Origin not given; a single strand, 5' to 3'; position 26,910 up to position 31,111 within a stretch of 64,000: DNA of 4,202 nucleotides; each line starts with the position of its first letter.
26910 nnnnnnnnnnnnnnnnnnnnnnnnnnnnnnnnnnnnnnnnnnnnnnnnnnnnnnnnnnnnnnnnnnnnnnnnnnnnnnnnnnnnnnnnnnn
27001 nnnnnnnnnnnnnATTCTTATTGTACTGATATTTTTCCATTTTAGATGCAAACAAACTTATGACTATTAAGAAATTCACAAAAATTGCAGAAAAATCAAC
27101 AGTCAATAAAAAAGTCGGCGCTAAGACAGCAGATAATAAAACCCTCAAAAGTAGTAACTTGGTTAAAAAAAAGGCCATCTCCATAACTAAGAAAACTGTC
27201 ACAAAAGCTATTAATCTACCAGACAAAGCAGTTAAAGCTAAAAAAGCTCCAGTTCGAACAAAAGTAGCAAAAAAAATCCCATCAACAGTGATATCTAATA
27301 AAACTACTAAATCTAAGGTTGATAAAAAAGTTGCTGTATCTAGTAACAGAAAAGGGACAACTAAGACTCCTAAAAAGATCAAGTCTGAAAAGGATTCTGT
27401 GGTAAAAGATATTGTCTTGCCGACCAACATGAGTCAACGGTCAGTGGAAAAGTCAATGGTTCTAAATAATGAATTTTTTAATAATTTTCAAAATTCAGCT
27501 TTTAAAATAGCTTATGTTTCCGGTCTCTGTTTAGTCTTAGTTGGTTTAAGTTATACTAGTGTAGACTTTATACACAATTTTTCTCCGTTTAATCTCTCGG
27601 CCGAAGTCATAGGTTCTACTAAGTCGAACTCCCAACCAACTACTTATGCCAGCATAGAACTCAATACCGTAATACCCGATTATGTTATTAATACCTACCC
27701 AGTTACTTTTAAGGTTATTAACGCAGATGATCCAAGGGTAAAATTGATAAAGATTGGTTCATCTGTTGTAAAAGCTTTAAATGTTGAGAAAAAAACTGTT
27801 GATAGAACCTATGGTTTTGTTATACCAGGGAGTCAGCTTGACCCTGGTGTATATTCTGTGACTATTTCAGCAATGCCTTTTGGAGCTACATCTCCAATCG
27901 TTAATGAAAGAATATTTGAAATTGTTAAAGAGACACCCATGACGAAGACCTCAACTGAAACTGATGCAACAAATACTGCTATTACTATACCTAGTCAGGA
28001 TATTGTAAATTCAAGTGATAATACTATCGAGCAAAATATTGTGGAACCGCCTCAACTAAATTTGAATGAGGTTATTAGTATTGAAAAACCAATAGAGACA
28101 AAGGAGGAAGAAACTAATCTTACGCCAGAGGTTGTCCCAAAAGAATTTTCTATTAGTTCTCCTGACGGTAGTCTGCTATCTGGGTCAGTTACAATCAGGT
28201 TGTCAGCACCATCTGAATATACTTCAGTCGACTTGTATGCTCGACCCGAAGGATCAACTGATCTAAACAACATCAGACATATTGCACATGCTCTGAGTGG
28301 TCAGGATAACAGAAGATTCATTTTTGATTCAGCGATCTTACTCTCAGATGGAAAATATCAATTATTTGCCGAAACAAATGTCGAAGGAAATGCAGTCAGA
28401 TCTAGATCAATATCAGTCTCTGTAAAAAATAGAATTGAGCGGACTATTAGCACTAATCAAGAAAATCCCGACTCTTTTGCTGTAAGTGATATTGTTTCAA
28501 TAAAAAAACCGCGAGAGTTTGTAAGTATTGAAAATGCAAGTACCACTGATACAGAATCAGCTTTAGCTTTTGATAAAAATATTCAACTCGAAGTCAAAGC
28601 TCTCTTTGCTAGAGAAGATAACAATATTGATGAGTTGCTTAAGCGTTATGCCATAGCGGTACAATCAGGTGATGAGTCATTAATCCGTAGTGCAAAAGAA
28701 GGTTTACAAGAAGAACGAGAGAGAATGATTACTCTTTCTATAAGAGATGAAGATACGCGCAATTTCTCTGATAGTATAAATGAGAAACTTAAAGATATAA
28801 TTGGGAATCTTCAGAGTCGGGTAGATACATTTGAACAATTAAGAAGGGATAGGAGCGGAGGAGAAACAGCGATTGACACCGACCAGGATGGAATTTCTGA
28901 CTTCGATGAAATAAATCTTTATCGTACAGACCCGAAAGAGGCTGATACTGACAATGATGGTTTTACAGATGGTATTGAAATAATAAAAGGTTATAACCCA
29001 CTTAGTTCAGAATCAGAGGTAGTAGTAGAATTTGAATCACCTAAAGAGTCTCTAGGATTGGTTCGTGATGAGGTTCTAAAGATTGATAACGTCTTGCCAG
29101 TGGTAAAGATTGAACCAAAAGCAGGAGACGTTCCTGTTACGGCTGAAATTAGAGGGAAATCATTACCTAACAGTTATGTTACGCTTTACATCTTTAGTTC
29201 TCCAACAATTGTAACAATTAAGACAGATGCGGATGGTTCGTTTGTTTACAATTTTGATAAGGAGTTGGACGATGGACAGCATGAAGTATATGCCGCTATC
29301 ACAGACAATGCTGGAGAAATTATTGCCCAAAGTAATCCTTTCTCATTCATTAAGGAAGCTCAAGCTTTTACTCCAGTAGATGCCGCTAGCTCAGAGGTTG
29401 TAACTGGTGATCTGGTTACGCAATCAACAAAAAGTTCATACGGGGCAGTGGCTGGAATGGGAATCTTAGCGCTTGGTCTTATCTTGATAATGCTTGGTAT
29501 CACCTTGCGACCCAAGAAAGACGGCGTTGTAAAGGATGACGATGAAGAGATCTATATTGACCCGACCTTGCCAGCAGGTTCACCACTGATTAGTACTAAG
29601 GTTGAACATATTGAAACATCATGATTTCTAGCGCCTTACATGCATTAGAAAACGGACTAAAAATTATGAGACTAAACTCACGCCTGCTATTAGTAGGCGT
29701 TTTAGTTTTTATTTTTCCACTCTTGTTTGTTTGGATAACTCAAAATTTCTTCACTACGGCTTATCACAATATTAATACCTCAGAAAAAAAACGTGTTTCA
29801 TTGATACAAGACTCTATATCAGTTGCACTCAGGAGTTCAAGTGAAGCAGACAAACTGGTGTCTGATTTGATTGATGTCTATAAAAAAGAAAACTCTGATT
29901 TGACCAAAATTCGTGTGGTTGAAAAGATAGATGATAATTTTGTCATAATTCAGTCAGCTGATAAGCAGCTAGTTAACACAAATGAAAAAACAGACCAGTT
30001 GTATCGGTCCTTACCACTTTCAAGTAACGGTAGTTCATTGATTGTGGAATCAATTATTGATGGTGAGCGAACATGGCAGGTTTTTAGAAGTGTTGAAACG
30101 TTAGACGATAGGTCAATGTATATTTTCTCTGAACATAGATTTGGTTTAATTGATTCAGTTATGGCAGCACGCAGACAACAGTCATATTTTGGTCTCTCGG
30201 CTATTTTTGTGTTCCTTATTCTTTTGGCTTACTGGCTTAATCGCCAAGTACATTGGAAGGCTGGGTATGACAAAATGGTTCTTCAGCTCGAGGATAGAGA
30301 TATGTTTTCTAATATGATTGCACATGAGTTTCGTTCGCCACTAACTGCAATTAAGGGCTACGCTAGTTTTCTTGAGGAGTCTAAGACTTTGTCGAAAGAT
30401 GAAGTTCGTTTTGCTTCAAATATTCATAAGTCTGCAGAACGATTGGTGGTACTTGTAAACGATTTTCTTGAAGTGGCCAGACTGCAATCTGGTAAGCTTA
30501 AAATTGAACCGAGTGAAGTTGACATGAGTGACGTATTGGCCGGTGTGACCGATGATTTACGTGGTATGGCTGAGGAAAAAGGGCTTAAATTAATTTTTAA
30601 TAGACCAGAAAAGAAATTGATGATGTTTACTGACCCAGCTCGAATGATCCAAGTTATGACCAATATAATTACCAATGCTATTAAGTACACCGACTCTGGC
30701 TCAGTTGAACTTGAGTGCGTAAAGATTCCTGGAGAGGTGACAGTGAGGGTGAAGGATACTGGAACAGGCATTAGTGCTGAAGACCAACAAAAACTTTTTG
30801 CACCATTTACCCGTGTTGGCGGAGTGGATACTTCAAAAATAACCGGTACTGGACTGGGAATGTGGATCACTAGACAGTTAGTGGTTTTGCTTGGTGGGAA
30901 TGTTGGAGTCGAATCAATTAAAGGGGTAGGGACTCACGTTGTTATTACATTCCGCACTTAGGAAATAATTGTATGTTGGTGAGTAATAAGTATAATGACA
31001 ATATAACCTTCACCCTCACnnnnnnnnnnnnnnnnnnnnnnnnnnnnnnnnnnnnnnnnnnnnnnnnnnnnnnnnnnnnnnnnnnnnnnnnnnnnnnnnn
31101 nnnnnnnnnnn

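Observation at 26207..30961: Unusual signalling triad inserted between uvrB and uvrA: tandem-REC regulator with no output, Lys-rich Ca-binding giant membrane protein, and histidine kinase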

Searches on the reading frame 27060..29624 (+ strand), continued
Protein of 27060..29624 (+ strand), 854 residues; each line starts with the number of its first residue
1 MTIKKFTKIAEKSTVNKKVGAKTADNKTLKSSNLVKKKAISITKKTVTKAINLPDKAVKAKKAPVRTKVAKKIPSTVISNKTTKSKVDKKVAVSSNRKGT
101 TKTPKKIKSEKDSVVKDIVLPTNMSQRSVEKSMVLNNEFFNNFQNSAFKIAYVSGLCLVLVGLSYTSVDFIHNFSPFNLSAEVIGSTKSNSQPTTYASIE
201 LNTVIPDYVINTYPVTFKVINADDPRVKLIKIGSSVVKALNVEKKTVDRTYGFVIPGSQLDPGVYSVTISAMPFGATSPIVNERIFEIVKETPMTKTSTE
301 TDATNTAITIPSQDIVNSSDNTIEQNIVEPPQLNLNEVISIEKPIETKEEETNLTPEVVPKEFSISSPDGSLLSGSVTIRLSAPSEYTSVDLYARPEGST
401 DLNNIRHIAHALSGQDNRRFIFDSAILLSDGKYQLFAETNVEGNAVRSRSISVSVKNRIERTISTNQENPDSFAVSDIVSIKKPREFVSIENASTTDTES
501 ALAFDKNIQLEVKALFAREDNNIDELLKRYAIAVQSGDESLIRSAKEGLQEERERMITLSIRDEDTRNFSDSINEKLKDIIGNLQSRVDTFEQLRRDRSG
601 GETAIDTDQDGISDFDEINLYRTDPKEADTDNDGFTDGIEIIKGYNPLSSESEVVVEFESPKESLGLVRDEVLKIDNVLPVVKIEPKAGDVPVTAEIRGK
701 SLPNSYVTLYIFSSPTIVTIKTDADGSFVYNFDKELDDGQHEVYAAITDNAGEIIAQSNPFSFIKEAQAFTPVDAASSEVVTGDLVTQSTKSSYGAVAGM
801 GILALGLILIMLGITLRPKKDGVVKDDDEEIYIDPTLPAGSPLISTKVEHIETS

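Call 68: search_protein_families(library=pfam, proteins=[L004:8718-9932:+, L004:9940-10764:+, L004:10767-11444:+, L009:4940-7753:+, L012:5177-7699:+, L006:2793-3485:+], max_evalue=0.001)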
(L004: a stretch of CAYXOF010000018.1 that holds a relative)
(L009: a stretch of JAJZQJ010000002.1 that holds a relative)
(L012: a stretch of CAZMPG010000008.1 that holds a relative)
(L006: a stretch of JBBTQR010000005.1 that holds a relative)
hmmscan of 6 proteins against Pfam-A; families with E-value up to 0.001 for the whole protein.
L004:8718-9932:+ (404 aa): 2 families
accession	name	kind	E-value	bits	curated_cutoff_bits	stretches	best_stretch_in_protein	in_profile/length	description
PF08495.15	FIST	-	1.5e-48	165.6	23.2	1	37-228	3-189/189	FIST N domain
PF10442.14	FIST_C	-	4.7e-32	111.3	28.5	1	230-374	1-131/131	FIST C domain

L004:9940-10764:+ (274 aa): 3 families
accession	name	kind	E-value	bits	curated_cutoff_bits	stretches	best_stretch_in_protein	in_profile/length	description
PF02518.31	HATPase_c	-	5.5e-29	101.3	26.4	1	162-273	1-110/111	Histidine kinase-, DNA gyrase B-, and HSP90-like ATPase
PF00512.31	HisKA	-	4.7e-13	49.4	26.9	1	49-109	2-59/66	His Kinase A (phospho-acceptor) domain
PF13581.12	HATPase_c_2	-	0.00018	21.9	27.4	1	169-250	38-112/127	Histidine kinase-like ATPase domain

L004:10767-11444:+ (225 aa): 1 family
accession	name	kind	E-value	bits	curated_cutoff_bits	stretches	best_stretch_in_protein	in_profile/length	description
PF00072.30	Response_reg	-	7e-33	113.6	30.2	2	9-106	1-96/111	Response regulator receiver domain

L009:4940-7753:+ (937 aa): 2 families
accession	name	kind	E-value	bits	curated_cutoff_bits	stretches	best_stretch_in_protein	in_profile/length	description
PF18884.5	TSP3_bac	-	1e-08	35.3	25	1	701-722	1-21/22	Bacterial TSP3 repeat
PF19077.6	Big_13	-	2.1e-08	35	27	1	798-863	28-95/102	Bacterial Ig-like domain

L012:5177-7699:+ (840 aa): 1 family
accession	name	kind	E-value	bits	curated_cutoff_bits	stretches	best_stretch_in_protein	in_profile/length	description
PF18884.5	TSP3_bac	-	0.00019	21.6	25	1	619-640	1-21/22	Bacterial TSP3 repeat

L006:2793-3485:+ (230 aa): 0 families

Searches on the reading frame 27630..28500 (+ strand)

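Call 45: search_protein_families(library=pfam, proteins=[window:27630-28500:+], max_evalue=10)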
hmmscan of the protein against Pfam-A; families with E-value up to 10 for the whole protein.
window:27630-28500:+ (290 aa): 1 family
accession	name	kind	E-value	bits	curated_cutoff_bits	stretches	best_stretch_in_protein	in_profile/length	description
PF10029.15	DUF2271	-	0.2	11.8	27.3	1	236-273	89-126/136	Predicted periplasmic protein (DUF2271)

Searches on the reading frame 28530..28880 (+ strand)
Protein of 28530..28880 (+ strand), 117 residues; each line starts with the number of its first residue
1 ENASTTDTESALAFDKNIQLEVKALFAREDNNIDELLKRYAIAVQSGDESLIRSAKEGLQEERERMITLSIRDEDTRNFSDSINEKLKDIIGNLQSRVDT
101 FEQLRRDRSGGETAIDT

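Call 45: search_protein_families(library=pfam, proteins=[window:28530-28880:+], max_evalue=10)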
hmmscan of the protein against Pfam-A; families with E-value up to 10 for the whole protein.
window:28530-28880:+ (117 aa): 1 family
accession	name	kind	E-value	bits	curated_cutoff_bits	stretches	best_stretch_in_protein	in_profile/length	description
PF20271.3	CATASP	-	0.0072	16.6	29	1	27-96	16-84/86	CATRA-Associated Small Protein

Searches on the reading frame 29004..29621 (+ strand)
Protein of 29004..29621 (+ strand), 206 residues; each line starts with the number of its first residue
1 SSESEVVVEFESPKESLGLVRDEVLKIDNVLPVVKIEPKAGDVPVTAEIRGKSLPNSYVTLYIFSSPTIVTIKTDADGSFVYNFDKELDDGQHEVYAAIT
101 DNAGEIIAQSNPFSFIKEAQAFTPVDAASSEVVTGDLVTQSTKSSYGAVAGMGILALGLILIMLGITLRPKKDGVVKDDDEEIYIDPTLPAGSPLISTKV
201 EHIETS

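Call 56: find_related_loci(query=A4, collection=metagenome_contigs, flank=6000)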
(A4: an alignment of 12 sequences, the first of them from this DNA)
Query A4 (206 aa) in metagenome_contigs; peptide patterns used: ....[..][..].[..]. (x = any residue, [..] = any of these).
233 stretches matched a pattern; 206 encode a relative of the query (tblastn E <= 1e-3); the best 80 are kept; 80 distinct loci.
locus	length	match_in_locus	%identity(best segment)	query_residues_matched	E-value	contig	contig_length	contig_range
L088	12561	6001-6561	60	5-194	8e-69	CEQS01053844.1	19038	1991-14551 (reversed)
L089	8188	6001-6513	61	4-173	9e-68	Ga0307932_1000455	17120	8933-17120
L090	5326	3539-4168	53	1-206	5e-67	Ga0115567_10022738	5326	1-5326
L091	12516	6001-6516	62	3-173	4e-67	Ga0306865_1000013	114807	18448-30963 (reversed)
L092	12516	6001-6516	62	3-173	4e-67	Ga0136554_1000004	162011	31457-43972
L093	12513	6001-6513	62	4-173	8e-67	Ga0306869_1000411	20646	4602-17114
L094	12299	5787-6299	62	4-173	7e-67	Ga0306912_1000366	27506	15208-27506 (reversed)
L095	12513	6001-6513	63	2-171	1e-66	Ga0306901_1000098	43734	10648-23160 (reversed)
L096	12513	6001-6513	63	2-171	1e-66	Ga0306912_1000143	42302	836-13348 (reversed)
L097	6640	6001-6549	52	1-202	5e-66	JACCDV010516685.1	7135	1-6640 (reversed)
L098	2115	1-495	60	8-173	2e-66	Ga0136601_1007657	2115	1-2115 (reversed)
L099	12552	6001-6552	54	5-192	1e-61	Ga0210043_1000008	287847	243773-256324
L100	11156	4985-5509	55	3-173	8e-59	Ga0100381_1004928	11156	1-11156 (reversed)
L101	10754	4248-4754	53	4-172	1e-58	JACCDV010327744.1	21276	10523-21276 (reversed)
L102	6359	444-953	54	4-172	5e-59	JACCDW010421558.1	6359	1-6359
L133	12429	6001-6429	53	5-146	2e-42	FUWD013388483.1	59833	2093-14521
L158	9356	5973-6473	42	5-172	5e-37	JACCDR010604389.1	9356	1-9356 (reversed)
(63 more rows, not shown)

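Call 68: search_protein_families(library=pfam, proteins=[L158:3316-4335:+, L158:1421-3304:+, L133:3256-3618:+], max_evalue=0.001)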
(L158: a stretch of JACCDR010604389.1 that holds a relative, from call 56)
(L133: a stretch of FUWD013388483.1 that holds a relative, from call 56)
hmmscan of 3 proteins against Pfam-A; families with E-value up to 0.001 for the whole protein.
L158:3316-4335:+ (339 aa): 1 family
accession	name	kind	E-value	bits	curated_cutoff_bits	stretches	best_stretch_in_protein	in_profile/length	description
PF00072.30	Response_reg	-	3.8e-37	127.3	30.2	2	23-133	1-108/111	Response regulator receiver domain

L158:1421-3304:+ (627 aa): 5 families
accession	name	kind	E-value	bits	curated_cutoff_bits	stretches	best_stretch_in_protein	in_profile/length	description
PF02518.31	HATPase_c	-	2.3e-31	108.9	26.4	1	515-624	2-109/111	Histidine kinase-, DNA gyrase B-, and HSP90-like ATPase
PF00512.31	HisKA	-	6.1e-15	55.5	26.9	1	400-465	1-63/66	His Kinase A (phospho-acceptor) domain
PF02743.24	dCache_1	-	3.4e-09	37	45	1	54-220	14-184/240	Cache domain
PF00672.30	HAMP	-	8.3e-08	32.9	25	1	309-355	5-51/53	HAMP domain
PF13581.12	HATPase_c_2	-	8.6e-07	29.5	27.4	1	520-602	37-112/127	Histidine kinase-like ATPase domain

L133:3256-3618:+ (120 aa): 1 family
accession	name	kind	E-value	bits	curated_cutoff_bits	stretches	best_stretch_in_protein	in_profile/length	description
PF00072.30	Response_reg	-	3.4e-17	63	30.2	1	4-115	1-110/111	Response regulator receiver domain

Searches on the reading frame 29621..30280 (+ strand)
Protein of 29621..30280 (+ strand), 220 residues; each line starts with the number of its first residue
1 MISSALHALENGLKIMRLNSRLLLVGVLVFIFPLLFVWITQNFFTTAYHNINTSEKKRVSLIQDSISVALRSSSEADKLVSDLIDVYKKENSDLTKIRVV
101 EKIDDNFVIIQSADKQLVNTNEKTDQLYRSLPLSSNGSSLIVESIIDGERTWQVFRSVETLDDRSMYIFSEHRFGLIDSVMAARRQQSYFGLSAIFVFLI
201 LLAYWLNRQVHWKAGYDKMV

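Call 85: find_homologous_proteins(query=window:29621-30280:+, max_evalue=0.001)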
Query seq(220 aa) (220 aa): 3 proteins with E <= 0.001 among 461 candidates.
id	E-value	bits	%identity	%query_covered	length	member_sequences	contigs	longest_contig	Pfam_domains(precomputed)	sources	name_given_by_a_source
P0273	1.9e-64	235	56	96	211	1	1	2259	-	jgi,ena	-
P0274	1.3e-39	154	58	60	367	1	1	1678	PF02518.32,PF00512.32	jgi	-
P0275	8.4e-17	79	64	32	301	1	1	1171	PF02518.32,PF00512.32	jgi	jgi:signal transduction histidine kinase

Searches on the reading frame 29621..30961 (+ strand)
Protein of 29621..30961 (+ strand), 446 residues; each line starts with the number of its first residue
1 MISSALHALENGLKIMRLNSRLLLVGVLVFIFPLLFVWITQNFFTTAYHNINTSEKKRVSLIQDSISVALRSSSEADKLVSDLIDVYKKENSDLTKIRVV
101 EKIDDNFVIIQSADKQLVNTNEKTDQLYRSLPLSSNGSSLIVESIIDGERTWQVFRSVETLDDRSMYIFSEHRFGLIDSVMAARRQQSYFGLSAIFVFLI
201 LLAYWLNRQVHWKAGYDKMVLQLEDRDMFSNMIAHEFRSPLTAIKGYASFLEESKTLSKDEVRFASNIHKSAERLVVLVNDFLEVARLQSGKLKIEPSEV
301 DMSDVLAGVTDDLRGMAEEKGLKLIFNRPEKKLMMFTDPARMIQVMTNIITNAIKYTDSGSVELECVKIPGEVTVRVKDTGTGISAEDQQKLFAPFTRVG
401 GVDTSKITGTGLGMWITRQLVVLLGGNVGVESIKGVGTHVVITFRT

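Call 3: search_protein_families(library=pfam, proteins=[window:29621-30961:+], max_evalue=0.01)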
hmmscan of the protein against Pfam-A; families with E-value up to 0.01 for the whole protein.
window:29621-30961:+ (446 aa): 3 families
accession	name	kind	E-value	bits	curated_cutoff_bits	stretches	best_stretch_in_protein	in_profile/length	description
PF02518.31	HATPase_c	-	1.7e-25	90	26.4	1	338-445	2-108/111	Histidine kinase-, DNA gyrase B-, and HSP90-like ATPase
PF00512.31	HisKA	-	6.5e-19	68.2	26.9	1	226-291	2-66/66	His Kinase A (phospho-acceptor) domain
PF13581.12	HATPase_c_2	-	0.00013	22.4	27.4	1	346-423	40-111/127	Histidine kinase-like ATPase domain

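Call 4: search_protein_families(library=ncbifam, proteins=[window:29621-30961:+], max_evalue=0.01)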
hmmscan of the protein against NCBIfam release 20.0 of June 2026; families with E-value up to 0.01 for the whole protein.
window:29621-30961:+ (446 aa): 82 families (the best 25 are shown)
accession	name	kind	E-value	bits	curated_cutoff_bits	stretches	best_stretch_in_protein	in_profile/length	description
NF033092.0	HK_WalK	equivalog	5.8e-49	167.2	725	2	225-444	371-592/594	cell wall metabolism sensor histidine kinase WalK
NF046044.1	PnpS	equivalog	5.9e-46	157.2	400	1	229-444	174-389/390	two-component system histidine kinase PnpS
TIGR02956.1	TMAO_torS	equivalog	7.6e-46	156.7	676.5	1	230-440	468-676/967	TMAO reductase system sensor histidine kinase/response regulator TorS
TIGR02966.1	phoR_proteo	equivalog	7.2e-41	140.3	334.2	1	226-443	114-332/333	phosphate regulon sensor histidine kinase PhoR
NF041947.1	LuxQ_Vibrio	equivalog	2.5e-40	138.1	1200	1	229-443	475-693/843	quorum-sensing autoinducer 2 sensor kinase/phosphatase LuxQ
NF008302.0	PRK11091.1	equivalog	2.9e-40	138.2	838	1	222-444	279-503/779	aerobic respiration two-component sensor histidine kinase ArcB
NF008099.0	PRK10841.1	equivalog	3.3e-40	137.7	920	1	226-442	470-686/949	two-component system sensor histidine kinase RcsC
NF008318.0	PRK11107.1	equivalog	5.7e-39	133.9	890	1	230-443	298-515/920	two-component sensor histidine kinase BarA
NF033091.0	HK_VanS_ACDEFG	equivalog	3.9e-37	127.9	400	1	232-434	80-283/293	vancomycin resistance histidine kinase VanS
NF038297.2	hybrid_HK_HrmK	equivalog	6.3e-37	127.5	725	1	232-442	241-453/607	hybrid histidine kinase/response regulator HrmK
NF040691.1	MtrAB_MtrB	equivalog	1.8e-36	126.2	450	1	229-443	274-489/507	MtrAB system histidine kinase MtrB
NF041880.1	EPS_EpsF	equivalog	6e-36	124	900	1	224-437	272-482/492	response regulator EpsF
NF041832.1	near_NosP_CTERM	subfamily_domain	7.6e-36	124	400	1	231-442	12-221/370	NahK/ErcS family hybrid sensor histidine kinase/response regulator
NF011874.0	PRK15347.1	equivalog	1.5e-35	122.6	852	1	231-442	403-610/921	two component system sensor kinase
NF006800.0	PRK09303.1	equivalog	8.4e-35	120.4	342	1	215-443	140-374/383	histidine kinase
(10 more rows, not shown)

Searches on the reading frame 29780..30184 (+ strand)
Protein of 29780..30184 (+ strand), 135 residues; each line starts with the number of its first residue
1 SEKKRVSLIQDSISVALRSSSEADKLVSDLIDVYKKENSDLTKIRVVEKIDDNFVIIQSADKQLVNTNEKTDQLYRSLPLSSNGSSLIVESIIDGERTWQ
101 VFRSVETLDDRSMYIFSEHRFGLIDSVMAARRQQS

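Call 45: search_protein_families(library=pfam, proteins=[window:29780-30184:+], max_evalue=10)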
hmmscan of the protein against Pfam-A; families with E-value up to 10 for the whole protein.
seq(135 aa): 2 families
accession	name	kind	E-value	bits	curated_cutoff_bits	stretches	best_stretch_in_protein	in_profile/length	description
PF03053.19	Corona_NS3b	-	0.002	18.4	25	1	99-120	184-205/226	ORF3b coronavirus protein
PF19576.4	Acyltransf_2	-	0.1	11.9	27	1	94-131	49-90/266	Acyltransferase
